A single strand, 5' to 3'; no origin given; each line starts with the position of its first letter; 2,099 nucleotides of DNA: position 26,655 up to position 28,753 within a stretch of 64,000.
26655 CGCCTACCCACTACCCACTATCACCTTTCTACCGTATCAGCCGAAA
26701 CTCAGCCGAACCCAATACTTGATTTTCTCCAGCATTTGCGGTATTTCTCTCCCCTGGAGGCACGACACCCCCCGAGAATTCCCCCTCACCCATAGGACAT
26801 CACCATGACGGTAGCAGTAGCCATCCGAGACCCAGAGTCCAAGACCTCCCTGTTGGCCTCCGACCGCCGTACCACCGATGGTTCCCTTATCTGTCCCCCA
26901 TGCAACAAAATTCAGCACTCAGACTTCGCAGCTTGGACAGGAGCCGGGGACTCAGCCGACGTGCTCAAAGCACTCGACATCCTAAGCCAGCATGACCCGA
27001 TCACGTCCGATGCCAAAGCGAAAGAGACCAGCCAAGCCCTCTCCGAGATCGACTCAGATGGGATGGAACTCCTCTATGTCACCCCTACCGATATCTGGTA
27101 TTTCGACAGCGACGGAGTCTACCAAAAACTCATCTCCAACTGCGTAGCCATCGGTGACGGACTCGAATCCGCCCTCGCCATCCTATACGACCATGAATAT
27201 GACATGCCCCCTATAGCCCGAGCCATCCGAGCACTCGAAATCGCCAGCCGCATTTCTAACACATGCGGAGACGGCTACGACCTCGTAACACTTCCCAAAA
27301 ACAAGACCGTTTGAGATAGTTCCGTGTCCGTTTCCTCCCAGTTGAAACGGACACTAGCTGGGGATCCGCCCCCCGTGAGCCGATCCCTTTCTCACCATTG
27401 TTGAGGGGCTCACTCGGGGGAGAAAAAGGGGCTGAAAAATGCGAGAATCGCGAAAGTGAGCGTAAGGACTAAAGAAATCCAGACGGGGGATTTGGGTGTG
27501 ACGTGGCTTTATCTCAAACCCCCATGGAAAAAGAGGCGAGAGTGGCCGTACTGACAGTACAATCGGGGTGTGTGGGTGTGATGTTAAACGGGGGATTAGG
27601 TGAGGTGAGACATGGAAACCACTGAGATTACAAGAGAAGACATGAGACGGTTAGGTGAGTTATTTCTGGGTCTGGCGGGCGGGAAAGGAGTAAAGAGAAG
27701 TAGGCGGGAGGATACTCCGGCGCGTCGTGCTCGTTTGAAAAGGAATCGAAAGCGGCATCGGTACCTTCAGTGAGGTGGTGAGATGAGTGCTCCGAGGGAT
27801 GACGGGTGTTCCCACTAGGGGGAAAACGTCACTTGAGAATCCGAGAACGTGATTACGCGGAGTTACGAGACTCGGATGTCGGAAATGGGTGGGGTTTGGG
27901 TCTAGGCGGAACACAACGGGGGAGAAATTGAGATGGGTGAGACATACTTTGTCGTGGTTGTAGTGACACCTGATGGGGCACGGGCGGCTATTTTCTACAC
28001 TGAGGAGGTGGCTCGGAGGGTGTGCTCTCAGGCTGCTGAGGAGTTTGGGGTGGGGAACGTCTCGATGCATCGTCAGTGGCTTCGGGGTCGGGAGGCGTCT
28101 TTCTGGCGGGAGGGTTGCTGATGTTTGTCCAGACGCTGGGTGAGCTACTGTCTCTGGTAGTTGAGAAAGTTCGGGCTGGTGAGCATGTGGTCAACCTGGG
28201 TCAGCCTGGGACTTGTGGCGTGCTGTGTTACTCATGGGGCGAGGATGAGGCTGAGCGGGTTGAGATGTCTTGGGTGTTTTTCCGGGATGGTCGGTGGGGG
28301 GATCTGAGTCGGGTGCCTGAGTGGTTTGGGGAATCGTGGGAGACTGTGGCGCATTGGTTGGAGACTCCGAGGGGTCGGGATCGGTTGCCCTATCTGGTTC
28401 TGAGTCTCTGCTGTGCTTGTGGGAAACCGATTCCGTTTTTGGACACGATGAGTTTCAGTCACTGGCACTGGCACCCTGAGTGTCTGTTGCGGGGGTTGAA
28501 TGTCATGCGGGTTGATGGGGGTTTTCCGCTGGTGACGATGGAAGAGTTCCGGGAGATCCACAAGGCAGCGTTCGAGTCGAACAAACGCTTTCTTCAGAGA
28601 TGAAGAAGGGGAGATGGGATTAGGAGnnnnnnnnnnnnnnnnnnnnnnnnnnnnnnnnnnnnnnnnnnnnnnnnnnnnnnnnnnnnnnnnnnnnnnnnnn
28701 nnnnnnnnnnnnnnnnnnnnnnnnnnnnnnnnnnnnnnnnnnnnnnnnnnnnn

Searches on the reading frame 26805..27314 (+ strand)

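Call 22: search_protein_families(library=pfam, proteins=[window:26805-27314:+], max_evalue=0.01)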
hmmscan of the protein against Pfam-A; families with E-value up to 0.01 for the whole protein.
window:26805-27314:+ (169 aa): 1 family
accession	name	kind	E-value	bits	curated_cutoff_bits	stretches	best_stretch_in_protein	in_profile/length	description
PF00227.31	Proteasome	-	0.0037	17.4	22.4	0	15-62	16-66/189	Proteasome subunit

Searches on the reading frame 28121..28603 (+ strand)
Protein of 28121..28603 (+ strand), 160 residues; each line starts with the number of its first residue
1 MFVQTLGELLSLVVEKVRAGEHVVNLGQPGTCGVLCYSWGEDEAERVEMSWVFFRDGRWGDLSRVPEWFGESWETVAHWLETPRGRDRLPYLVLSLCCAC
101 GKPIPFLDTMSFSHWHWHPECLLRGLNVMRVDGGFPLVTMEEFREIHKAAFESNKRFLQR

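Call 22: search_protein_families(library=pfam, proteins=[window:28121-28603:+], max_evalue=0.01)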
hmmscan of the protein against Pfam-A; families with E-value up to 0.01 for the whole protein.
window:28121-28603:+ (160 aa): 0 families
